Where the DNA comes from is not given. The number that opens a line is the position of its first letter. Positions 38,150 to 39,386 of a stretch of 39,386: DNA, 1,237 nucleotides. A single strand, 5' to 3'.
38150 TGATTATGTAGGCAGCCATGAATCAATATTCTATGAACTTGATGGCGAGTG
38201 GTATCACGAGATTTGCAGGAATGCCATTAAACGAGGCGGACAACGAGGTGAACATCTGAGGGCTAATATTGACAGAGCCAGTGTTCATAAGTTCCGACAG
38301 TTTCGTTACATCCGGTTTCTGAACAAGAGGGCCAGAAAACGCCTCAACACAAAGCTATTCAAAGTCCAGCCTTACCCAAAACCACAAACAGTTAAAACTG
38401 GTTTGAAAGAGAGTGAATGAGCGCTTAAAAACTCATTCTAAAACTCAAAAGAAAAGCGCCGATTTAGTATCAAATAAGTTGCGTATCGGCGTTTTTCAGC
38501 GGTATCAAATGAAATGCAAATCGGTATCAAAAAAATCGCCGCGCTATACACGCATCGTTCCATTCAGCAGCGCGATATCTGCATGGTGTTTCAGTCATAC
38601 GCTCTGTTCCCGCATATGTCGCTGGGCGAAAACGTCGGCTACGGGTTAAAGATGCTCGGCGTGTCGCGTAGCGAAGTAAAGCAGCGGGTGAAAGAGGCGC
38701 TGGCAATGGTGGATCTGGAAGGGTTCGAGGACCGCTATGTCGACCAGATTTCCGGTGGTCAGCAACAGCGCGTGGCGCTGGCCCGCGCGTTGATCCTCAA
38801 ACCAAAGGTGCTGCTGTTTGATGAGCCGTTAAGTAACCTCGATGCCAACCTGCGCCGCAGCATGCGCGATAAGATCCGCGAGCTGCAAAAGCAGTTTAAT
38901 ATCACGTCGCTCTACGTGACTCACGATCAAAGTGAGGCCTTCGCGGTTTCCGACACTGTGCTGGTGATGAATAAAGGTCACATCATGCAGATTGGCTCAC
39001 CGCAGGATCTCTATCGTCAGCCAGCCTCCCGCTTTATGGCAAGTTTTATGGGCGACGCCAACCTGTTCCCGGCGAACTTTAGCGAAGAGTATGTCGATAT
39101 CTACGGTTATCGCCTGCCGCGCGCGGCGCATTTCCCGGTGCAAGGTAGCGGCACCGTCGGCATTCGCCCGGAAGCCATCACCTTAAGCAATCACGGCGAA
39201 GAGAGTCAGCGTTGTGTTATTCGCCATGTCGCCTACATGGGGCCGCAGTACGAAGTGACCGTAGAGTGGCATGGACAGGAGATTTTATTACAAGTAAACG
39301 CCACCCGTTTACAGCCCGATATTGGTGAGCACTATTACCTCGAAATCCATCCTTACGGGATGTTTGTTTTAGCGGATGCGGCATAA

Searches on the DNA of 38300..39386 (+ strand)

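Call 58: search_dna_similar(query=window:38300-39386:+, collection=ecoli_genomes, mode=near, max_rows=12)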
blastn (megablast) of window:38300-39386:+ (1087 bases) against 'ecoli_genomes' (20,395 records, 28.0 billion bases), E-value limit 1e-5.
Records with a match: 654; places in all: 803; records where one place covers at least 80% of the query: 3.
Genomes with a match: 652 of 5426; with a place that covers at least 80% of the query: 3. Places per genome that has any: lowest 1, median 1, highest 6. On chromosomes: 801 places; on plasmids: 2.
Best place of each record, by identity: >=99% 406; 95-99% 235; 90-95% 11; 60-80% 2.
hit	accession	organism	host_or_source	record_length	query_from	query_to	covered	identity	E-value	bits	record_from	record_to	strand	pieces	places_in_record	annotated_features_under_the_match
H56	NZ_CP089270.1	Escherichia coli O157:H7 strain M1300706002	Homo sapiens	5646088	1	1087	100%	100.0%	0e+0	2008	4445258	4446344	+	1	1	fbpC: ferric ABC transporter ATP-binding protein | protein mom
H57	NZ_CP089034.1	Escherichia coli O157:H7 strain 6535NalR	Homo sapiens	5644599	1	1087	100%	100.0%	0e+0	2008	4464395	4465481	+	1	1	fbpC: ferric ABC transporter ATP-binding protein | protein mom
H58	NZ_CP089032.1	Escherichia coli O157:H7 strain 6535WT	Homo sapiens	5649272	1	1087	100%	100.0%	0e+0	2008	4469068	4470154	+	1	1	fbpC: ferric ABC transporter ATP-binding protein | protein mom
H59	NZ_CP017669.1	Escherichia coli O157:H7 strain PA20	stool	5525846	250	1087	77%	100.0%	0e+0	1548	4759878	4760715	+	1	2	fbpC: ferric ABC transporter ATP-binding protein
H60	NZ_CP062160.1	Escherichia coli strain 20R2R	culture mutant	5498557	250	1087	77%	100.0%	0e+0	1548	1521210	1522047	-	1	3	fbpC: ferric ABC transporter ATP-binding protein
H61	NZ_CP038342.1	Escherichia coli O157:H7 strain H2495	Homo sapiens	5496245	250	1087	77%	100.0%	0e+0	1548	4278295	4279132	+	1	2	fbpC: ferric ABC transporter ATP-binding protein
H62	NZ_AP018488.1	Escherichia coli O157:H7 strain PV15-279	Homo sapiens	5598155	250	1087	77%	99.9%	0e+0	1543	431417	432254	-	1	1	fbpC: ferric ABC transporter ATP-binding protein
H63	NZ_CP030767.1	Escherichia coli strain 2017C-4109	missing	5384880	250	1087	77%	99.9%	0e+0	1543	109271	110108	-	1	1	fbpC: ferric ABC transporter ATP-binding protein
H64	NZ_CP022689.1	Escherichia coli strain CDC#03-98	missing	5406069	250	1087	77%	99.9%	0e+0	1543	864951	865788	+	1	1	fbpC: ferric ABC transporter ATP-binding protein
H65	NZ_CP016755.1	Escherichia coli strain FORC_044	Homo sapiens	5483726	250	1087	77%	99.9%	0e+0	1543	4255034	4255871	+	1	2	fbpC: ferric ABC transporter ATP-binding protein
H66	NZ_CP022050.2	Escherichia coli O157 strain FDAARGOS_293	Homo sapiens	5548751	250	1087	77%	99.9%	0e+0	1543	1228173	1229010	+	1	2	fbpC: ferric ABC transporter ATP-binding protein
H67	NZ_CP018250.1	Escherichia coli strain 10671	Cattle faeces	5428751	250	1087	77%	99.9%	0e+0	1543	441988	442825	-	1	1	fbpC: ferric ABC transporter ATP-binding protein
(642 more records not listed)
